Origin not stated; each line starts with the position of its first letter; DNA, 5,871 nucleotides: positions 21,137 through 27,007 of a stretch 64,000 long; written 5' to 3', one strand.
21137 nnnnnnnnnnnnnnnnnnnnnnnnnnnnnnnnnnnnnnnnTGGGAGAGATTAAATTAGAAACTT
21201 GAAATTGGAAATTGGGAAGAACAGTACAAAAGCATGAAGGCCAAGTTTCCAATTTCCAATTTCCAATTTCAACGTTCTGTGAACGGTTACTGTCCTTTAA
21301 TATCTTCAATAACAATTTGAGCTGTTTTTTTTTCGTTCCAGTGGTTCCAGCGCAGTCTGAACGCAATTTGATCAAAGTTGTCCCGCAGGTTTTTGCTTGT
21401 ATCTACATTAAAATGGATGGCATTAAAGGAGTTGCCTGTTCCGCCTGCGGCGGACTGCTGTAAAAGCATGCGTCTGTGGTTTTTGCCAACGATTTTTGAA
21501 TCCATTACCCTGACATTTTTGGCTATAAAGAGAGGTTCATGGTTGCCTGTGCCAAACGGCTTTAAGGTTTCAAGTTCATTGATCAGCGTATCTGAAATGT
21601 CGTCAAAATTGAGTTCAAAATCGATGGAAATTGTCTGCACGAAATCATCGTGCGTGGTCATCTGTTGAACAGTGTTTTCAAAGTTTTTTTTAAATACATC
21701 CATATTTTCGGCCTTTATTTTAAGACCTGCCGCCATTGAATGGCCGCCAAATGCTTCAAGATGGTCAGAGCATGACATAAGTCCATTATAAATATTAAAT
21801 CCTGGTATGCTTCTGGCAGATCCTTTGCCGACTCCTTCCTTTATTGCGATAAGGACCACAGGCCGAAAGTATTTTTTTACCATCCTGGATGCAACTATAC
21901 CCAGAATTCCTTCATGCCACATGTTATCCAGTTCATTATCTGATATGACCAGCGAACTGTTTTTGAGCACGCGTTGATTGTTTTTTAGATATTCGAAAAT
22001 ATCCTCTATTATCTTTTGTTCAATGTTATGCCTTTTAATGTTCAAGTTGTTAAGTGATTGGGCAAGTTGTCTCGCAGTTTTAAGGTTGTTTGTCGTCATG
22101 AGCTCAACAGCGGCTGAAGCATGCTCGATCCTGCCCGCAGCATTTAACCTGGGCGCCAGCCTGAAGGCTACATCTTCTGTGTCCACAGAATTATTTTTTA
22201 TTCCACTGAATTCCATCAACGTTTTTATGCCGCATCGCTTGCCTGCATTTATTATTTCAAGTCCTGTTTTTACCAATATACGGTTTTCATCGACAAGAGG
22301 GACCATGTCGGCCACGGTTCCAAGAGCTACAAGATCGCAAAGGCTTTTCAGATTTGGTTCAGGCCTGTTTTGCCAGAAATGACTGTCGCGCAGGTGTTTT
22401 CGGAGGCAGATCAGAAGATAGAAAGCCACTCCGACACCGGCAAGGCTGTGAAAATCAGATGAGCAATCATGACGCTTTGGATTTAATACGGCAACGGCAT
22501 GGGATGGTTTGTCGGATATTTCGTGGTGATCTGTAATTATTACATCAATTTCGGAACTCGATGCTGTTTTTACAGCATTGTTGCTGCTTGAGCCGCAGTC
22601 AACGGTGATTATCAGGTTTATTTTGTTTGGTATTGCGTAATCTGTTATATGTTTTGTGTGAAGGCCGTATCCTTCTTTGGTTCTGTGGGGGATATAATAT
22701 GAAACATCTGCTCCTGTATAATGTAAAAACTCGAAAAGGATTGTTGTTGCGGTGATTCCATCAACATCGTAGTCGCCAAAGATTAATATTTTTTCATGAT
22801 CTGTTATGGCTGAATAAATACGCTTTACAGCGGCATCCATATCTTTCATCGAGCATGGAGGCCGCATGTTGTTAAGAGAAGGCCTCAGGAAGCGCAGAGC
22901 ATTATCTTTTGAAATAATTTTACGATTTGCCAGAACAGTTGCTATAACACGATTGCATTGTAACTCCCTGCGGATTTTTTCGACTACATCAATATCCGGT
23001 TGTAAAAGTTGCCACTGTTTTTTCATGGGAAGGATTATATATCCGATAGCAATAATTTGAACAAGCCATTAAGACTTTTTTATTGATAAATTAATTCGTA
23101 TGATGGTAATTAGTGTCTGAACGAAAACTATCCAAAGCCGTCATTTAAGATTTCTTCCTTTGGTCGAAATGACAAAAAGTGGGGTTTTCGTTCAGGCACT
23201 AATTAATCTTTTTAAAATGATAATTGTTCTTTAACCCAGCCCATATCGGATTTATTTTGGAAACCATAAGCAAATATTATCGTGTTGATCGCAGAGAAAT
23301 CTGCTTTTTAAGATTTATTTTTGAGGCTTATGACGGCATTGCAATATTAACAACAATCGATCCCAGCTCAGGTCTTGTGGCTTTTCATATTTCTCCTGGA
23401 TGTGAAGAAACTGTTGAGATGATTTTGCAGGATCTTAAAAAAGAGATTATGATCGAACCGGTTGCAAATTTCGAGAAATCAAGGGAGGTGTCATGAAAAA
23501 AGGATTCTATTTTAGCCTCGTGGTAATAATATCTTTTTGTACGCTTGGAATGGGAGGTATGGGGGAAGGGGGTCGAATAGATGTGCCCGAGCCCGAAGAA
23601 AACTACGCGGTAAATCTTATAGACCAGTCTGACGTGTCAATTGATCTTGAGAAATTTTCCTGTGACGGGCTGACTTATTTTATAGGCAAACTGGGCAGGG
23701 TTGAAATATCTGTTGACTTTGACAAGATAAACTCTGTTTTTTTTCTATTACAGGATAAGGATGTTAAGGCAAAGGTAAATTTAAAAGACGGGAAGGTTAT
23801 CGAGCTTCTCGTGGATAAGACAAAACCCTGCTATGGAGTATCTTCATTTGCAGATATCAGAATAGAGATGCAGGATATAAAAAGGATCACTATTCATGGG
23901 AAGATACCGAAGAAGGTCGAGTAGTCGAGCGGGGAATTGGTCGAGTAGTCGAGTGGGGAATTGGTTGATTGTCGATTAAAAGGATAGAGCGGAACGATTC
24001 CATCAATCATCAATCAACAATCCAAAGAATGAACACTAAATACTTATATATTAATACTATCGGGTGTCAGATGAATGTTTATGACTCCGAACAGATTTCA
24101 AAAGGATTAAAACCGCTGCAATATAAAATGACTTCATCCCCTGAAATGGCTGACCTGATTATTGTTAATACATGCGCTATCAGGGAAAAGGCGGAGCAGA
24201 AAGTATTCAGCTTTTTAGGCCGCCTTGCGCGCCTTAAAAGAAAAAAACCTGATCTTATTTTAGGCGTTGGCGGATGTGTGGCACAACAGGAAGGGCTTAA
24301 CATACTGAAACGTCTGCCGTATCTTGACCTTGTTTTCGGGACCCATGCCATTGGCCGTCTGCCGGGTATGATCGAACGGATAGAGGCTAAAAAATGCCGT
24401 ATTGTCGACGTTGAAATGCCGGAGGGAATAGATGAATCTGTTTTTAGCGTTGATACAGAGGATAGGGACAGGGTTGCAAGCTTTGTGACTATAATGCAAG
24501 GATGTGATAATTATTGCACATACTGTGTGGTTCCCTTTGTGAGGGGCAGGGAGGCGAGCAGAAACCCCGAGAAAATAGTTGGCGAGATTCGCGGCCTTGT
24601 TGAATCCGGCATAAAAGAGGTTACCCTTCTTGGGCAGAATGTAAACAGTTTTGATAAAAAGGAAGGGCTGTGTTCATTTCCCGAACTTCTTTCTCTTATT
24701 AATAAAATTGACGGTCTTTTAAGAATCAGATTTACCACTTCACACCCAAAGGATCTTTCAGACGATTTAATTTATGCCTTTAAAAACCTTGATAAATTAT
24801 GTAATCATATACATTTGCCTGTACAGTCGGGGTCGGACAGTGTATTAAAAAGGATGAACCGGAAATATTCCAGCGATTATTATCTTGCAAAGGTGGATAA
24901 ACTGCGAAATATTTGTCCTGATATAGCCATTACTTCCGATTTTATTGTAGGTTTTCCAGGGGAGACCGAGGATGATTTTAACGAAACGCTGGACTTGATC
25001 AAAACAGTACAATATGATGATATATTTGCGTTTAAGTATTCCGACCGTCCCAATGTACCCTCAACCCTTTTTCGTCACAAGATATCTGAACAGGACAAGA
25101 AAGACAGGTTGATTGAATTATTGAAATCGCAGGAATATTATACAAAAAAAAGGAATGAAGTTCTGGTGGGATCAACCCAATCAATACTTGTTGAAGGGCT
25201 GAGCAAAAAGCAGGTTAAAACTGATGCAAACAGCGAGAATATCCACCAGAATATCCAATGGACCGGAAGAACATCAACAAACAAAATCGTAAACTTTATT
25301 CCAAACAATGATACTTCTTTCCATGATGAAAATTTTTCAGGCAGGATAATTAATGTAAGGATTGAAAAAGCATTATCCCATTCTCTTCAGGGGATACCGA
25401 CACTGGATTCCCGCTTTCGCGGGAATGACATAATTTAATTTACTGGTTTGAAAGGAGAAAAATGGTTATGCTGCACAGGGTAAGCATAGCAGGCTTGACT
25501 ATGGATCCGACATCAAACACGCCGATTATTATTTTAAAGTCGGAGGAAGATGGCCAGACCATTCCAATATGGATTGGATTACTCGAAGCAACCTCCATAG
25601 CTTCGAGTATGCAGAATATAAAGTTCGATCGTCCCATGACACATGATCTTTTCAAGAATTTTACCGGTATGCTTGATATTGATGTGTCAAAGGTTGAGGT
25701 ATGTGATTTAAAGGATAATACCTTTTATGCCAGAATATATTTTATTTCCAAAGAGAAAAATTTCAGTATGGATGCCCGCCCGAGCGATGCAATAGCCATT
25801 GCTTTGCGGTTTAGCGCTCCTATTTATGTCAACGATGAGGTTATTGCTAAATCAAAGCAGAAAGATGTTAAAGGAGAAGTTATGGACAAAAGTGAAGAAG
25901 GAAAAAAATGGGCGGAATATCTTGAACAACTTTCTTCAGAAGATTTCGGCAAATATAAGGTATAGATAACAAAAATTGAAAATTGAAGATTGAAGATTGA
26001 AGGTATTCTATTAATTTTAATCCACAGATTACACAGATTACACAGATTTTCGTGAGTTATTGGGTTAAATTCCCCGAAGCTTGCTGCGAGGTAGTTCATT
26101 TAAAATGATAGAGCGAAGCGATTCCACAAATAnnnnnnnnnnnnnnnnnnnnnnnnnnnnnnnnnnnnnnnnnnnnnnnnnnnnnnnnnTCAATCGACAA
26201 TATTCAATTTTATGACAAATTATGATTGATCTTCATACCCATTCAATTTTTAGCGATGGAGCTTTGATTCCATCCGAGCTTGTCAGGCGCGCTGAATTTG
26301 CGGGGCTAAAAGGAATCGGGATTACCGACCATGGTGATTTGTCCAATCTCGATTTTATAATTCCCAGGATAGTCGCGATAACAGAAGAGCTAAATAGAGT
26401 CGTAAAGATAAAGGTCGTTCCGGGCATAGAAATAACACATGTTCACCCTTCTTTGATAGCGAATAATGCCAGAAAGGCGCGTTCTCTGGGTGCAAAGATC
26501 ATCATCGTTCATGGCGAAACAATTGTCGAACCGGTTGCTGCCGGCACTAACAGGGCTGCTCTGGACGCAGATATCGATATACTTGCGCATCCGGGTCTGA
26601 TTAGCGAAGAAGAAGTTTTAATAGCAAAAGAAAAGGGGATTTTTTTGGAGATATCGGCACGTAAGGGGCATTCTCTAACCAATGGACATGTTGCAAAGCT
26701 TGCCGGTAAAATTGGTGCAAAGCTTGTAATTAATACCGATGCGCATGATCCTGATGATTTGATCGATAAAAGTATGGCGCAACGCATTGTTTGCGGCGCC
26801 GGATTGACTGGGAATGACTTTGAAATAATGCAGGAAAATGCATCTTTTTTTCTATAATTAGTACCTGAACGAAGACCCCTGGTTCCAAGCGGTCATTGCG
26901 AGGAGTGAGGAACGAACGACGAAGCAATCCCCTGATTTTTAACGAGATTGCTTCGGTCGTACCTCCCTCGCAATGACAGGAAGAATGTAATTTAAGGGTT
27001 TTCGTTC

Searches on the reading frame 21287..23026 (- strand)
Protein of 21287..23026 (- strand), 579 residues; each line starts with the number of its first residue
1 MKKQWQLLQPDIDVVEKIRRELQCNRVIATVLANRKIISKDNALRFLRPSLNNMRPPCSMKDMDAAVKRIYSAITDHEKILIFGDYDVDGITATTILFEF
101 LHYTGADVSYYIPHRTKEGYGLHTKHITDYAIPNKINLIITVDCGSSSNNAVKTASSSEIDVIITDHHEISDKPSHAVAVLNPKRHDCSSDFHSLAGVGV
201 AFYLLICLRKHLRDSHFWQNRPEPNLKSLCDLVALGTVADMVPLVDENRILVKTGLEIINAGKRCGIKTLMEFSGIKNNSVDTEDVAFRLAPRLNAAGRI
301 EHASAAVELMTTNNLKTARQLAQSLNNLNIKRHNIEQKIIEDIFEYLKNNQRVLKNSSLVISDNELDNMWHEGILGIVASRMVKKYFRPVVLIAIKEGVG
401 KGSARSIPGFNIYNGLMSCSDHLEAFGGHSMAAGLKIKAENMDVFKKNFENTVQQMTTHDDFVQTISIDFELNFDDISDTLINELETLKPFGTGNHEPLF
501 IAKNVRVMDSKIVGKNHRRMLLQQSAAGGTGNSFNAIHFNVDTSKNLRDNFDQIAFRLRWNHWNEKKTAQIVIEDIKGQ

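Call 24: search_protein_families(library=pfam, proteins=[window:21287-23026:-])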
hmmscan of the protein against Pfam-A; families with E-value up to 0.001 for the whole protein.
window:21287-23026:- (579 aa): 3 families
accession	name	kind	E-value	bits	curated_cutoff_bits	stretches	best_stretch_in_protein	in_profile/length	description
PF01368.27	DHH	-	2.1e-28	99.6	28.1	1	79-237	1-125/125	DHH family, N-terminal domain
PF17768.7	RecJ_OB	-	7.5e-26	90.7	27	1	468-575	1-107/107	RecJ OB domain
PF02272.25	DHHA1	-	6.4e-14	52.7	25.9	1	367-454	10-101/102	DHHA1 domain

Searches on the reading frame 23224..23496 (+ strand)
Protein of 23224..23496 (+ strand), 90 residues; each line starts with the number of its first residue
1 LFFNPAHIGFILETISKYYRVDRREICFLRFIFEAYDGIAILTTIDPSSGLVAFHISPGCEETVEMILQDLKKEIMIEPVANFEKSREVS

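Call 24: search_protein_families(library=pfam, proteins=[window:23224-23496:+])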
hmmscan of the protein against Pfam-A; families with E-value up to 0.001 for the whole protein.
window:23224-23496:+ (90 aa): 1 family
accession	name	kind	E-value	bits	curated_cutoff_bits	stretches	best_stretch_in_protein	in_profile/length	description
PF16256.10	DUF4911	-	1e-20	74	29.3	1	19-75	1-57/57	Domain of unknown function (DUF4911)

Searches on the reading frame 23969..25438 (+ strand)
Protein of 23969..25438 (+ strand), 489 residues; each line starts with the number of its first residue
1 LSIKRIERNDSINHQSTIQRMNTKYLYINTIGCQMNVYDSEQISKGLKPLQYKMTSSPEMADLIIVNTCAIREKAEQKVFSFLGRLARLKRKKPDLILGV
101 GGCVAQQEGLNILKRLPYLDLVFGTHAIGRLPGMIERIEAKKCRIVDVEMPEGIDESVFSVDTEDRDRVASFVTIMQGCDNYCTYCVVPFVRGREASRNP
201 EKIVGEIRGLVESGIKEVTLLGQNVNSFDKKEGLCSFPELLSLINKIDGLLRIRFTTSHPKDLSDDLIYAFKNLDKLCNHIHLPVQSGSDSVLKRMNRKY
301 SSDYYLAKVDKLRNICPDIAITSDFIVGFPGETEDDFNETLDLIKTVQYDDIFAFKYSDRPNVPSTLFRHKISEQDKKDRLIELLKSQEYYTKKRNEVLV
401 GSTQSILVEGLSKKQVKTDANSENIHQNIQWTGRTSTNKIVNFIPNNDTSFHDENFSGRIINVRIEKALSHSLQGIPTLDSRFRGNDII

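Call 24: search_protein_families(library=pfam, proteins=[window:23969-25438:+])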
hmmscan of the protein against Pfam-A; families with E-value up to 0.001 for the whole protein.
window:23969-25438:+ (489 aa): 3 families
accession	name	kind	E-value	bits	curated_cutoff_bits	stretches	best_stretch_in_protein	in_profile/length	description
PF00919.26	UPF0004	-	1.5e-29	102.3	27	1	26-124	2-98/98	Uncharacterized protein family UPF0004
PF04055.27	Radical_SAM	-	1.1e-28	100.9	29.5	1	174-344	2-166/166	Radical SAM superfamily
PF01938.26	TRAM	-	2.1e-05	24.7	21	1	398-476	2-59/61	TRAM domain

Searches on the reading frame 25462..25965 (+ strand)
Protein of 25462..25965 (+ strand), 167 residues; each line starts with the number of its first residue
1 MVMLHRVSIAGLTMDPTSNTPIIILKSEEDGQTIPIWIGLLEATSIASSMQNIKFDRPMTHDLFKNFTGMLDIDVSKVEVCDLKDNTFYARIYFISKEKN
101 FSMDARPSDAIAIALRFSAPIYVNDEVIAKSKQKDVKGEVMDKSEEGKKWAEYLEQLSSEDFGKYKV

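Call 24: search_protein_families(library=pfam, proteins=[window:25462-25965:+])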
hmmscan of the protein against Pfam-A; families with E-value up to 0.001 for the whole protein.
window:25462-25965:+ (167 aa): 1 family
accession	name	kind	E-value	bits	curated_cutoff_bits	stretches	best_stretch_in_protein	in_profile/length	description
PF02577.19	BFN_dom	-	3e-39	133.7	27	1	23-133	1-109/112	Bifunctional nuclease domain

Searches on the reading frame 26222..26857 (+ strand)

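Call 24: search_protein_families(library=pfam, proteins=[window:26222-26857:+])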
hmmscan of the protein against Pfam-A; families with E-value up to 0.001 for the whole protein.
window:26222-26857:+ (211 aa): 1 family
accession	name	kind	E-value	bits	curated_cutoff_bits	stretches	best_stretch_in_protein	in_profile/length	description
PF02811.25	PHP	-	8e-10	39.7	26.4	1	3-74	1-66/164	PHP domain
